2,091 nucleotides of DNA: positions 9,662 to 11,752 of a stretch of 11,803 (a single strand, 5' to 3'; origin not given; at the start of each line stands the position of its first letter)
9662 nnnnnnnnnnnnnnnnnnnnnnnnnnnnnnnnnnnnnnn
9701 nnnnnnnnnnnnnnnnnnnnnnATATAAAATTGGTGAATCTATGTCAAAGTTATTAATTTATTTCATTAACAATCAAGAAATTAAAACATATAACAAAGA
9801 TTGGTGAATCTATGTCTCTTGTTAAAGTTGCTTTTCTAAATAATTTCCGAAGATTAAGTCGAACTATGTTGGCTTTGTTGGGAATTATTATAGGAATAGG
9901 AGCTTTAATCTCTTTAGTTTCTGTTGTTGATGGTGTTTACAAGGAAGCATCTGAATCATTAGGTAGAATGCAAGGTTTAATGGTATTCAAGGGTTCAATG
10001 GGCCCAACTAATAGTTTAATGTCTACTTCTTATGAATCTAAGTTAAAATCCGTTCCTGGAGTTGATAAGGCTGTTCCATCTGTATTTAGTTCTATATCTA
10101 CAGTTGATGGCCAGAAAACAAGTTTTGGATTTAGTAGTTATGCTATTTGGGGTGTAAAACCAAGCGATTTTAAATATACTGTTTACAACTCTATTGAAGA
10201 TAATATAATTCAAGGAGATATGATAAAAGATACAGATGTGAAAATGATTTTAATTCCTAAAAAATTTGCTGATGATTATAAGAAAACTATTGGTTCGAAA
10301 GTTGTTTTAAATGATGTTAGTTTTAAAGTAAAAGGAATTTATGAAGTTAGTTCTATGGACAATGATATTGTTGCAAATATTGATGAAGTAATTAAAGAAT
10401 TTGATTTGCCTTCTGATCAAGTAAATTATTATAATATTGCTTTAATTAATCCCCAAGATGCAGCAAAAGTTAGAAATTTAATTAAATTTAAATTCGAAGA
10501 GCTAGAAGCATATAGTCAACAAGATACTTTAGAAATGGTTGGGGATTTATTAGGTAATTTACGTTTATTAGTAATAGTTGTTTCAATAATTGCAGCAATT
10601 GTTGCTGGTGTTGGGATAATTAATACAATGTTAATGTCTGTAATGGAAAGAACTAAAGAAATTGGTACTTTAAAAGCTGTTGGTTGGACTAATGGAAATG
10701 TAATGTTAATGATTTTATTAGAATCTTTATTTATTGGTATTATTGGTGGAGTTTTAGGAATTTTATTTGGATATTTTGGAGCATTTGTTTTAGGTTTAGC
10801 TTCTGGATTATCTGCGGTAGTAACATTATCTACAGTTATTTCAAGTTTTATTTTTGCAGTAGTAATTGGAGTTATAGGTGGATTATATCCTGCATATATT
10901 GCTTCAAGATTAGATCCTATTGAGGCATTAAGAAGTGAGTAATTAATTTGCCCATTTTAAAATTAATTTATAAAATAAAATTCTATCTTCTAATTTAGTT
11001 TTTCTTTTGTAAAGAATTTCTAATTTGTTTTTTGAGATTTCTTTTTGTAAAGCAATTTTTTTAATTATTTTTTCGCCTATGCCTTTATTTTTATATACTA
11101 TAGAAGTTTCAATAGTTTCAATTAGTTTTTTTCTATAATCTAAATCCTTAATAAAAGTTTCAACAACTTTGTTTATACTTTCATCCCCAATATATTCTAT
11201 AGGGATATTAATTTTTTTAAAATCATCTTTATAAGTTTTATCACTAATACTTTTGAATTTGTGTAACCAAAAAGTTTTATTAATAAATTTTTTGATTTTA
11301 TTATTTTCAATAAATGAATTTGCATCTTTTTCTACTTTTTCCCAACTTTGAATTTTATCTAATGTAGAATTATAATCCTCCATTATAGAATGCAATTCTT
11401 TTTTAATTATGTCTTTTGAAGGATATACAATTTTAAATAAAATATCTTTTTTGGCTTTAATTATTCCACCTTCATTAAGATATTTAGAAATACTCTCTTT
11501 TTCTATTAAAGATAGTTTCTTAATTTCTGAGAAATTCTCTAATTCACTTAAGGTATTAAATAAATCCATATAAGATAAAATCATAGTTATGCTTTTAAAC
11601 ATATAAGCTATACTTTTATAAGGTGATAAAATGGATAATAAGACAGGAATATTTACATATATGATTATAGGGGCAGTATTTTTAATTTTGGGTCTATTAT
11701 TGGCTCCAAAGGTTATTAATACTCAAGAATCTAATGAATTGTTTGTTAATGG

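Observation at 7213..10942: PadR-gated, strand-split MacB/FtsX-type ABC module partnered with a three-domain beta-sandwich surface protein (candidate undescribed archaeal envelope machine)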

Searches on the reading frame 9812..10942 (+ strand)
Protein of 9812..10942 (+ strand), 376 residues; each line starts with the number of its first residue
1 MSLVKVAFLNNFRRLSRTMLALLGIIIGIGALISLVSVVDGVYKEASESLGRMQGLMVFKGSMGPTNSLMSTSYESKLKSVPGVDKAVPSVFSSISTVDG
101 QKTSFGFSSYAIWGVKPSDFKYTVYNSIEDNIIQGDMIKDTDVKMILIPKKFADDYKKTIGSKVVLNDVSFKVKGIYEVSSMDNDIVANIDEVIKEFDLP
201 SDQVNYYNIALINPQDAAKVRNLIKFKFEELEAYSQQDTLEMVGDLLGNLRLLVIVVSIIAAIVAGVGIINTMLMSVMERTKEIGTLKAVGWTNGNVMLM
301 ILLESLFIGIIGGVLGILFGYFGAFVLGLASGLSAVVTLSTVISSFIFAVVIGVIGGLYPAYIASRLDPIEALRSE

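Call 3: search_protein_families(library=pfam, proteins=[window:9812-10942:+], max_evalue=0.01)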
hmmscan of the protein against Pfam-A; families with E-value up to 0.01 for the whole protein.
window:9812-10942:+ (376 aa): 2 families
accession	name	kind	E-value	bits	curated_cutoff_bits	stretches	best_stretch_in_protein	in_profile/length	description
PF02687.27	FtsX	-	8.3e-22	77.9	25.5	1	255-369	1-120/120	FtsX-like permease C-terminal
PF12704.14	MacB_PCD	-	4.4e-21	76.6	27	1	18-224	1-204/207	MacB-like periplasmic core domain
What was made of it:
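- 9812..10942 (+): MacB-type (type VII ABC) permease (376 aa): TM1, an extracytoplasmic MacB_PCD of about 210 aa, then TM2-4 (FtsX domain). Pfam MacB_PCD 4.4e-21 and FtsX 8.3e-22 (call 3).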

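Call 4: search_protein_families(library=ncbifam, proteins=[window:9812-10942:+], max_evalue=0.01)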
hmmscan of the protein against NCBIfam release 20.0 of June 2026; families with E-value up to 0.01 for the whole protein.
window:9812-10942:+ (376 aa): 10 families
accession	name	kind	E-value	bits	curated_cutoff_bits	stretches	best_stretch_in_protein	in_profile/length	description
NF007826.0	PRK10535.1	equivalog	1.3e-26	93.1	966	1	238-375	509-647/648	macrolide ABC transporter ATP-binding protein/permease MacB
TIGR02212.1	lolCE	equivalog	8.1e-26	90.9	362.45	1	18-376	24-411/411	lipoprotein-releasing ABC transporter permease subunit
TIGR03434.1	ADOP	subfamily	9.8e-15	53.7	622.3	1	250-376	674-803/803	ADOP family duplicated permease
NF008076.0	PRK10814.1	exception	3.4e-13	49.4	473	1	18-376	27-399/399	lipoprotein-releasing ABC transporter permease subunit LolC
NF038346.1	FtsX_actino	exception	1.3e-11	44.5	250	1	206-364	134-301/308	permease-like cell division protein FtsX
NF038347.1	FtsX_Gpos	exception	3.2e-09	36.6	225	1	204-323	121-240/296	permease-like cell division protein FtsX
NF008357.0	PRK11146.1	exception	1e-05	24.5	439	1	239-327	254-345/414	lipoprotein-releasing ABC transporter permease subunit LolE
TIGR02213.1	lolE_release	exception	0.00022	20.2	540.35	1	249-327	261-342/411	lipoprotein-releasing ABC transporter permease subunit LolE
TIGR00439.2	FtsX_Gneg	equivalog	0.00023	20.5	255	1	237-351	153-268/292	permease-like cell division protein FtsX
TIGR01185.1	devC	equivalog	0.0015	17.6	290.35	1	257-357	264-364/380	ABC transporter permease DevC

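Call 19: search_solved_structures(query=window:9812-10939:+, max_evalue=0.001)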
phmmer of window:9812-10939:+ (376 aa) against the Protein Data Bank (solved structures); distinct sequences matched with E-value up to 0.001: 7.
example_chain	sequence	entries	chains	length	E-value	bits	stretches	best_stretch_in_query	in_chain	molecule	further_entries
5gko_A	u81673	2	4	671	6.3e-28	101.1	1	7-375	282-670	Macrolide export ATP-binding/permease protein MacB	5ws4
5nik_J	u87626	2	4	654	2.9e-22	82.5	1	234-375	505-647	Macrolide export ATP-binding/permease protein MacB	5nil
5lil_A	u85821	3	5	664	1.7e-21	80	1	16-375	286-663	Macrolide export ATP-binding/permease protein MacB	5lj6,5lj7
5xu1_M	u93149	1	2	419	3.8e-21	78.8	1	4-376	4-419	ABC transporter permeae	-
9o9x_C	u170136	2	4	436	6.6e-13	51.7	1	251-375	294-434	ABC transporter permease YtrF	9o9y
7arh_C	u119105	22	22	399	1.7e-12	50.4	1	18-376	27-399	Lipoprotein-releasing ABC transporter permease subunit LolC | Lipo-releasing system transmembrane protein lolC | Lipoprotein-releasing system transmembrane prot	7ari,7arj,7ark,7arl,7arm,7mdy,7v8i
7mdx_A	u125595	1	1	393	2.1e-10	43.5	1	18-370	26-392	Lipoprotein-releasing system transmembrane protein LolC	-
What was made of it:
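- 9812..10942 (+): Full-length match to A. baumannii MacB 5gko at 6e-28, and to the S. pneumoniae permease 5xu1 (call 19).
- On Type VII (MacB-like) ABC transporter: Full-length alignment to MacB structures (call 19).
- Closest known: MacAB-TolC. Same: It gives full-length sequence matches to MacB (5gko, 6e-28) and to the Spr0695-type permease (5xu1) (call 19).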

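Call 58: search_protein_families(library=padloc, proteins=[window:9812-10942:+], max_evalue=0.001)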
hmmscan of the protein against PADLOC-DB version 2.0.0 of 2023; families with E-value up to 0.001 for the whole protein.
window:9812-10942:+ (376 aa): 2 families
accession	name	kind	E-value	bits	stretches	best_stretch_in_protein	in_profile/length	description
PDLC01991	CARF_m8--CARF_LolE_TM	-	2.2e-23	80.3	2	7-183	175-344/810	-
PDLC01990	CARF_m8--CARF_Beta-galactosidase_LolE_TM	-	2.8e-05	19.6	1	259-366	1417-1527/1791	-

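Call 79: find_related_loci(query=A5, collection=metagenome_contigs, flank=6000)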
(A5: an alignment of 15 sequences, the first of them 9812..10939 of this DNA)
Query A5 (376 aa) in metagenome_contigs; peptide patterns used: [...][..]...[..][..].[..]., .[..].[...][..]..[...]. (x = any residue, [..] = any of these).
600 stretches matched a pattern (row limit reached: there are more); 536 encode a relative of the query (tblastn E <= 1e-3); the best 80 are kept; 80 distinct loci.
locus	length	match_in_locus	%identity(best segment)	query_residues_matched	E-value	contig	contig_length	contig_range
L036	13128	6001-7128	41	3-376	2e-84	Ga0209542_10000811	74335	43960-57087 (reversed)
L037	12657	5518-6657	39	1-375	3e-76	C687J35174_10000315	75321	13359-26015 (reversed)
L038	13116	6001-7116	33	10-376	6e-43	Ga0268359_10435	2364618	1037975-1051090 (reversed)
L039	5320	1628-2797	31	5-376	6e-41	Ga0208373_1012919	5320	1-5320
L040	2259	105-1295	30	6-376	3e-40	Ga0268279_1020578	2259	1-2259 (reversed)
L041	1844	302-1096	35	110-376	5e-40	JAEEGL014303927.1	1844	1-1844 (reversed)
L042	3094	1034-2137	29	8-376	4e-39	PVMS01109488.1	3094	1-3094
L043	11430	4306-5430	30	2-376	5e-39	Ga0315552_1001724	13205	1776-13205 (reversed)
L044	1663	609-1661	30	3-352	5e-39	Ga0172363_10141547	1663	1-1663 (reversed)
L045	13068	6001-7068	30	12-376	1e-37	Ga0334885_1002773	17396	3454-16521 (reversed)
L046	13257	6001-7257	28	1-375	1e-37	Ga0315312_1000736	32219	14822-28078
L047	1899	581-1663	29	8-376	2e-37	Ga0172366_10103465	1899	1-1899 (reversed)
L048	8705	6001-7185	28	9-376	8e-37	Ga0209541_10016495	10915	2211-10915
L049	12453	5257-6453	28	4-374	1e-36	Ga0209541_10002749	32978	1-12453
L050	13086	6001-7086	28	12-376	1e-36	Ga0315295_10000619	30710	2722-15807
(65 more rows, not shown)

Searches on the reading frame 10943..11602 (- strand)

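Call 3: search_protein_families(library=pfam, proteins=[window:10943-11602:-], max_evalue=0.01)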
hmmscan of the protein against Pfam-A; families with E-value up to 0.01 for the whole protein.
window:10943-11602:- (219 aa): 0 families

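Call 4: search_protein_families(library=ncbifam, proteins=[window:10943-11602:-], max_evalue=0.01)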
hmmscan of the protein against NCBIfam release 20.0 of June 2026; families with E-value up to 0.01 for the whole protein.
window:10943-11602:- (219 aa): 1 family
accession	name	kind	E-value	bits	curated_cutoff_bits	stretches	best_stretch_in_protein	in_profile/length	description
NF040801.1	spore_GerD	equivalog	0.0047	16.5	100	1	67-168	44-143/174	spore germination lipoprotein GerD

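Call 58: search_protein_families(library=padloc, proteins=[window:10943-11602:-], max_evalue=0.001)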
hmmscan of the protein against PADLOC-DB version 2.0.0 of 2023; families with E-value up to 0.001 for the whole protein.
window:10943-11602:- (219 aa): 0 families
